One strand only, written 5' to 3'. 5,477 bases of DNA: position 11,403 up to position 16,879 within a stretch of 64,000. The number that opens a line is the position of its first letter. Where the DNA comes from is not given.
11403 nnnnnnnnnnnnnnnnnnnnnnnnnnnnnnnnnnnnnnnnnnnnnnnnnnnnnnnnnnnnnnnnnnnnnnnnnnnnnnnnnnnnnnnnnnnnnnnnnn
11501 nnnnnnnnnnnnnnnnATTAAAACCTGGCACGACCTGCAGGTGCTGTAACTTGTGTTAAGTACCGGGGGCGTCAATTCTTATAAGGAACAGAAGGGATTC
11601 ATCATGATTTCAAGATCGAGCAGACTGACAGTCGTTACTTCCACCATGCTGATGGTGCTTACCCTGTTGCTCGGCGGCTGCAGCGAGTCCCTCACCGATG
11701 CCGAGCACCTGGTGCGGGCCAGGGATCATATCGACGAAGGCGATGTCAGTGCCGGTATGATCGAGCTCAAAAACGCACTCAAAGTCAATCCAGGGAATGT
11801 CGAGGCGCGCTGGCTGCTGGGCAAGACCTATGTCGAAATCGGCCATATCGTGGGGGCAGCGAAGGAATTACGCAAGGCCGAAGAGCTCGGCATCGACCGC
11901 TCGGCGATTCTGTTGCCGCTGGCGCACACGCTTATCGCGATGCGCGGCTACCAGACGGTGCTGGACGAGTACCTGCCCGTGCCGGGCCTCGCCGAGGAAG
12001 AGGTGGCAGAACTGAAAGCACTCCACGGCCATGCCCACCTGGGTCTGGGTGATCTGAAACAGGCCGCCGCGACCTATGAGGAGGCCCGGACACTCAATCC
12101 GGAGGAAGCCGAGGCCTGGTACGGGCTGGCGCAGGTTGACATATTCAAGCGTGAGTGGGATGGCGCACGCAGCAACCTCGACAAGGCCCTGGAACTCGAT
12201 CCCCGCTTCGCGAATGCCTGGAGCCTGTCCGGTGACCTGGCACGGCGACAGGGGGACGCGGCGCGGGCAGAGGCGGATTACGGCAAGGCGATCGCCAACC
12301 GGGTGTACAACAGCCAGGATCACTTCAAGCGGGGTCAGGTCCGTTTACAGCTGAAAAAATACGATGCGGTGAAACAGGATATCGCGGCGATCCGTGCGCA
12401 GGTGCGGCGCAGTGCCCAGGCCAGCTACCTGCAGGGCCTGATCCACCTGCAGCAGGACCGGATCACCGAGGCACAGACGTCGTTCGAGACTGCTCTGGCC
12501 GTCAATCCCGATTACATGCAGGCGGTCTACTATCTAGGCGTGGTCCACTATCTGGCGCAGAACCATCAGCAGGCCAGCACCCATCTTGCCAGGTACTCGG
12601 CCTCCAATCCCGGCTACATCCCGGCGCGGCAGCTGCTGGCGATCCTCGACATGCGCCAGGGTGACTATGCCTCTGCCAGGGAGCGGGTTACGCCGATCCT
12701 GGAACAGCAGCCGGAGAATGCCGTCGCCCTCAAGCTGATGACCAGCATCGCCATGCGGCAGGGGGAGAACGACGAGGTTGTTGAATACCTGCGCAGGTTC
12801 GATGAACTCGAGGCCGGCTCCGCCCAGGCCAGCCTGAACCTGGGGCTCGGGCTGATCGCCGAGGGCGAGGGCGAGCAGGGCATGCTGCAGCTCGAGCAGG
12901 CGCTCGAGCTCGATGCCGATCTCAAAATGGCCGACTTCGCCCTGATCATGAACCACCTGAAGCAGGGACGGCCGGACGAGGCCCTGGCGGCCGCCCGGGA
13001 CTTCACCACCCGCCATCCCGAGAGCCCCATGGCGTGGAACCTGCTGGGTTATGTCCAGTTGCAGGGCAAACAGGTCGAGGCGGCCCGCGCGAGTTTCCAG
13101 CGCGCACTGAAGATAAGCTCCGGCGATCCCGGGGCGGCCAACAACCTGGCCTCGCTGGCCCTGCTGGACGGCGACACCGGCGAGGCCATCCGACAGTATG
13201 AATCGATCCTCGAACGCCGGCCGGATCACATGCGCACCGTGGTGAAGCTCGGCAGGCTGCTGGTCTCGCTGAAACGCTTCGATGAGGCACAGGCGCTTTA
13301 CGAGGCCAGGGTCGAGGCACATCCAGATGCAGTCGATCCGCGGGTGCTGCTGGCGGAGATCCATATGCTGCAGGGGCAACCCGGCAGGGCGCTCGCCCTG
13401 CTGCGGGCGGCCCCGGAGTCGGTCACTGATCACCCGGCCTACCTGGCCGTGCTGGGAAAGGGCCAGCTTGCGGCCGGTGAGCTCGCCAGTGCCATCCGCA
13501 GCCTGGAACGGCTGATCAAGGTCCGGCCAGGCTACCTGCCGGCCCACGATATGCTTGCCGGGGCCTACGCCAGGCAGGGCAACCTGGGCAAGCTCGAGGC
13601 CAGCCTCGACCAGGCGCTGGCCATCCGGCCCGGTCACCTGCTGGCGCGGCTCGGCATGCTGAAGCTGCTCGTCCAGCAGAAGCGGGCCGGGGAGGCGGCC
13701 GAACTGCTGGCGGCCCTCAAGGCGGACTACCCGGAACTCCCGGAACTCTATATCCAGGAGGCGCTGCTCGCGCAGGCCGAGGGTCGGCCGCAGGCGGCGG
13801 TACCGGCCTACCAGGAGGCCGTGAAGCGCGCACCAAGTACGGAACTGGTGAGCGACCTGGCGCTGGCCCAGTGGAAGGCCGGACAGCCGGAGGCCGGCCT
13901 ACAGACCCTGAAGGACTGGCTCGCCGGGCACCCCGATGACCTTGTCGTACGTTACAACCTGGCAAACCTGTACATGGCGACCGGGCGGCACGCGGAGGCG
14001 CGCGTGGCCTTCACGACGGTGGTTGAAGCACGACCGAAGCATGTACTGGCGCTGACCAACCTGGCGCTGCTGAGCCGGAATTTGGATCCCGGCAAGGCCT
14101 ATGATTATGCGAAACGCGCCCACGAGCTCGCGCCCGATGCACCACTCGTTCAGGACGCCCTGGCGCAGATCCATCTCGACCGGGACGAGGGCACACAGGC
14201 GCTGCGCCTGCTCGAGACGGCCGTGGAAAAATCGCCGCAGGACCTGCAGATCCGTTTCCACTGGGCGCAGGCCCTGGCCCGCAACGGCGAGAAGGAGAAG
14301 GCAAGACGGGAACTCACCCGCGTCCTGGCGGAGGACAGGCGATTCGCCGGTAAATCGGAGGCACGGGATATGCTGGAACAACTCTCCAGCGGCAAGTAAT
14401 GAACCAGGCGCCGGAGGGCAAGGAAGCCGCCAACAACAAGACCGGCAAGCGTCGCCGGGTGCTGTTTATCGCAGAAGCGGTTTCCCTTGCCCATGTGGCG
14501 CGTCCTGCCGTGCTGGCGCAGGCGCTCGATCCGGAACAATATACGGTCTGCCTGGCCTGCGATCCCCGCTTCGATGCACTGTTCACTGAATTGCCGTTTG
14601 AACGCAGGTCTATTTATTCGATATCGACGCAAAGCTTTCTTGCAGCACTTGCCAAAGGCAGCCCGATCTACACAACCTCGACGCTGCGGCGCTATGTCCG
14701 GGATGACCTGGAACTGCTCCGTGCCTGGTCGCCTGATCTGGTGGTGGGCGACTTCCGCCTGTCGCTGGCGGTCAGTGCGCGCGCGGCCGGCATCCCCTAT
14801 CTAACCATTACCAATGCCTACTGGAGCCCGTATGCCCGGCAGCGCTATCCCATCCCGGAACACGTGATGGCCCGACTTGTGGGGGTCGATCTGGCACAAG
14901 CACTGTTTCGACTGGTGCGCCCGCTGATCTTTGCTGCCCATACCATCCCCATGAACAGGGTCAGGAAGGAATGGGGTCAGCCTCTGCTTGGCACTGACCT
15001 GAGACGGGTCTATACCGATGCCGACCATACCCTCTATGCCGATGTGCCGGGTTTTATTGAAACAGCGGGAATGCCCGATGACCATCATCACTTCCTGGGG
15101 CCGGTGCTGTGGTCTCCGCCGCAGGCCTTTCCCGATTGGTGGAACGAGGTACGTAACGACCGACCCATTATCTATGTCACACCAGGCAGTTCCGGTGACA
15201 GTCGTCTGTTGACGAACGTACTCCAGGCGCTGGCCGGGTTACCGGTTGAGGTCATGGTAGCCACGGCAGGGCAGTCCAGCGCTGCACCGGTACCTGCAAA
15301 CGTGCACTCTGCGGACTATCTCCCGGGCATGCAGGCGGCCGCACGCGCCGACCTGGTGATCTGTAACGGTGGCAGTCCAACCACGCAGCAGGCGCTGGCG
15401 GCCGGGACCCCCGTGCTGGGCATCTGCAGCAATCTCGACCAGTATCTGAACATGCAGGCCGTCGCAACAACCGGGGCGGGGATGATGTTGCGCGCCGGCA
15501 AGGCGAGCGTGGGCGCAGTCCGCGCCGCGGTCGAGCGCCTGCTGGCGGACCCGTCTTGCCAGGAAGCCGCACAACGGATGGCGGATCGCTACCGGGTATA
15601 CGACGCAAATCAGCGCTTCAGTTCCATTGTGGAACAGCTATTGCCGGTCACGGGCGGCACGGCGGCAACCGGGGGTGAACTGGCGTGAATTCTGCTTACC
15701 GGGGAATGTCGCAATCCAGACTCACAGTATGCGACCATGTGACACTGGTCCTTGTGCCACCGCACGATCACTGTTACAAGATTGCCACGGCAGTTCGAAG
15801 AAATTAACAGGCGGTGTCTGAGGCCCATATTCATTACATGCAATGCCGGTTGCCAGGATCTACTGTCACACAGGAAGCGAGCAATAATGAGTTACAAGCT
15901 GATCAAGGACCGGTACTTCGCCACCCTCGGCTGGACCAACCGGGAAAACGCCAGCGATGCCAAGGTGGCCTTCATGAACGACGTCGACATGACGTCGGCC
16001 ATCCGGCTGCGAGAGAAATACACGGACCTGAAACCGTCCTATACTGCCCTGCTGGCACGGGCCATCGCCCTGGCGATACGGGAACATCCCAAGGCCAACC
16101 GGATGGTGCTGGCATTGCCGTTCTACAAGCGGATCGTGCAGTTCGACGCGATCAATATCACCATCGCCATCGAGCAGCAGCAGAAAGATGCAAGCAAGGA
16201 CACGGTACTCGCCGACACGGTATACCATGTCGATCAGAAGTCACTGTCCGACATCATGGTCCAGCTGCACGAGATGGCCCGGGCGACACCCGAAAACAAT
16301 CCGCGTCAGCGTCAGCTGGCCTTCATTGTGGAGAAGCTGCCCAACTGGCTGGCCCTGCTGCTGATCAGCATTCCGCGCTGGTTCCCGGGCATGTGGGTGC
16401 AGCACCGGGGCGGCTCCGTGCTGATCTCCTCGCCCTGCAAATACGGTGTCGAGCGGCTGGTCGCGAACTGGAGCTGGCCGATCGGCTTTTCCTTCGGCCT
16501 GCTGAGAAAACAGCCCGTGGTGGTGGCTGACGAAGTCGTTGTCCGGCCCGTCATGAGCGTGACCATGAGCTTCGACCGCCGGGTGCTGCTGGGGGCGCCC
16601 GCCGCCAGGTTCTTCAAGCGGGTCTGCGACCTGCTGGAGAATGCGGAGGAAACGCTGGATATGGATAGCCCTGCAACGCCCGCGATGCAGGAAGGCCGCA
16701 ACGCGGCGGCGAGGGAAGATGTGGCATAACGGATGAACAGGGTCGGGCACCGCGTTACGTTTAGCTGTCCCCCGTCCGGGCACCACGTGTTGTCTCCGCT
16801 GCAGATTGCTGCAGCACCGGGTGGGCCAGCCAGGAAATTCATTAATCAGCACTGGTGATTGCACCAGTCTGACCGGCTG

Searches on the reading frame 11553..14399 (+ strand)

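Call 8: search_protein_families(library=ncbifam, proteins=[window:11553-14399:+], max_evalue=0.00001)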
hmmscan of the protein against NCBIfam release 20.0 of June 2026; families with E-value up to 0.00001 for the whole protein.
window:11553-14399:+ (948 aa): 28 families (the best 25 are shown)
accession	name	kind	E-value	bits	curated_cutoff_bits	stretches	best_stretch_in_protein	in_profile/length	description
TIGR02917.1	PEP_TPR_lipo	equivalog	8.3e-223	742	312.2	1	29-925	3-898/899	XrtA/PEP-CTERM system TPR-repeat protein PrsT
NF040959.1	MamA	equivalog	7.1e-54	182.4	200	4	400-527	47-174/204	magnetosome protein MamA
TIGR02521.1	type_IV_pilW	equivalog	1e-48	166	154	3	203-351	48-198/234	type IV pilus biogenesis/stability protein PilW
NF033920.0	C39_PA2778_fam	equivalog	7.9e-40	136.9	150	1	775-861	168-255/255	PA2778 family cysteine peptidase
NF033762.1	social_mot_Tgl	equivalog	4.4e-34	117.9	225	2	283-377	26-121/252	social motility TPR repeat lipoprotein Tgl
NF052415.1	T3SS_chap_SctY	equivalog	2.4e-32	111.6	70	1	599-689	11-104/106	type III secretion apparatus assembly chaperone SctY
NF033758.1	gliding_GltE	equivalog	8.3e-30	104.1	225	2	399-577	95-273/411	adventurous gliding motility TPR repeat lipoprotein GltE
NF008757.0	PRK11788.1-5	equivalog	7.4e-29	101.1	363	0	502-616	190-304/388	lipopolysaccharide assembly protein LapB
TIGR00540.1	TPR_hemY_coli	hypoth_equivalog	2e-24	86.1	142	1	283-417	78-213/385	heme biosynthesis-associated TPR protein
NF052400.1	M48_BAM_BepA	equivalog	9.3e-23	80.7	570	0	706-838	317-450/483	beta-barrel assembly-enhancing protease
TIGR03939.1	PGA_TPR_OMP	equivalog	9e-21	73.8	366.65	0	363-535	26-197/800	poly-beta-1,6 N-acetyl-D-glucosamine export porin PgaA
TIGR02552.1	LcrH_SycD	equivalog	3.7e-20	72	104.8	0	563-632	55-124/136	SycD/LcrH family type III secretion system chaperone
TIGR00990.1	3a0801s09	subfamily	4e-20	72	757.25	1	170-276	312-421/615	mitochondrial import receptor subunit TOM70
NF008756.0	PRK11788.1-4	equivalog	4.3e-19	68.8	474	0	336-452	194-310/389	lipopolysaccharide assembly protein LapB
TIGR02795.1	tol_pal_ybgF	equivalog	9.7e-17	61.7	90.1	0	461-557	5-107/119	tol-pal system protein YbgF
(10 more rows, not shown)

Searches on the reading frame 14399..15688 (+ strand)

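Call 8: search_protein_families(library=ncbifam, proteins=[window:14399-15688:+], max_evalue=0.00001)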
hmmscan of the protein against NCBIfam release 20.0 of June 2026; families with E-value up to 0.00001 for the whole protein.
window:14399-15688:+ (429 aa): 6 families
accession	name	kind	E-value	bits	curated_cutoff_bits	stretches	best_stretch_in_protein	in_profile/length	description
TIGR04516.1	glycosyl_450act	subfamily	9.4e-25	87.5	440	1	242-405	234-404/418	activator-dependent family glycosyltransferase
TIGR01426.2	MGT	subfamily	1.7e-22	80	260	1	220-403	193-379/393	macrolide family glycosyltransferase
NF033129.1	macro_glyco_Mgt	subfamily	8.1e-12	44.8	700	1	270-412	243-389/393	macrolide-inactivating glycosyltransferase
TIGR01133.1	murG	equivalog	2.2e-11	43.4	250.25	1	251-409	179-351/353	undecaprenyldiphospho-muramoylpentapeptide beta-N-acetylglucosaminyltransferase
TIGR00661.1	MJ1255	subfamily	5e-08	32.6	195.9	0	29-146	10-128/321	MJ1255/VC2487 family glycosyltransferase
NF000362.1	self_GT_OleI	exception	8.5e-06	25.2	700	0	228-399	230-404/424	OleI family self-immunity macrolide glycosyltransferase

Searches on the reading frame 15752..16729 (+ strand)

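Call 8: search_protein_families(library=ncbifam, proteins=[window:15752-16729:+], max_evalue=0.00001)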
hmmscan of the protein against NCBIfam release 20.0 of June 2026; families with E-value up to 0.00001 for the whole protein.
window:15752-16729:+ (325 aa): 8 families
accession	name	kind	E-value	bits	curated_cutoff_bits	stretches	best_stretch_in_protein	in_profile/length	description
NF008814.0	PRK11854.1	equivalog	2.3e-12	46.2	722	1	252-302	586-635/637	pyruvate dehydrogenase complex dihydrolipoyllysine-residue acetyltransferase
TIGR01349.1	PDHac_trf_mito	equivalog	2.5e-11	43.4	445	0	219-298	348-432/437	pyruvate dehydrogenase complex dihydrolipoamide acetyltransferase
TIGR01347.1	sucB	equivalog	4.3e-11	42.6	378.65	1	252-301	351-400/404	dihydrolipoyllysine-residue succinyltransferase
NF011416.0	PRK14843.1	equivalog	5.9e-11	41.8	429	1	253-298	297-342/347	dihydrolipoamide acetyltransferase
NF004309.0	PRK05704.1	equivalog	5e-10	39.3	449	1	252-301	355-404/408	2-oxoglutarate dehydrogenase complex dihydrolipoyllysine-residue succinyltransferase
NF008907.0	PRK12270.1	equivalog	2.2e-07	29.1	878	0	88-175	176-262/1241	multifunctional oxoglutarate decarboxylase/oxoglutarate dehydrogenase thiamine pyrophosphate-binding subunit/dihydrolipoyllysine-residue suc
TIGR01348.1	PDHac_trf_long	equivalog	2.7e-07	29.5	552.1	0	254-298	538-582/587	dihydrolipoyllysine-residue acetyltransferase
TIGR02927.1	SucB_Actino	equivalog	5e-07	28.9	423.45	0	248-300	516-573/579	2-oxoglutarate dehydrogenase, E2 component, dihydrolipoamide succinyltransferase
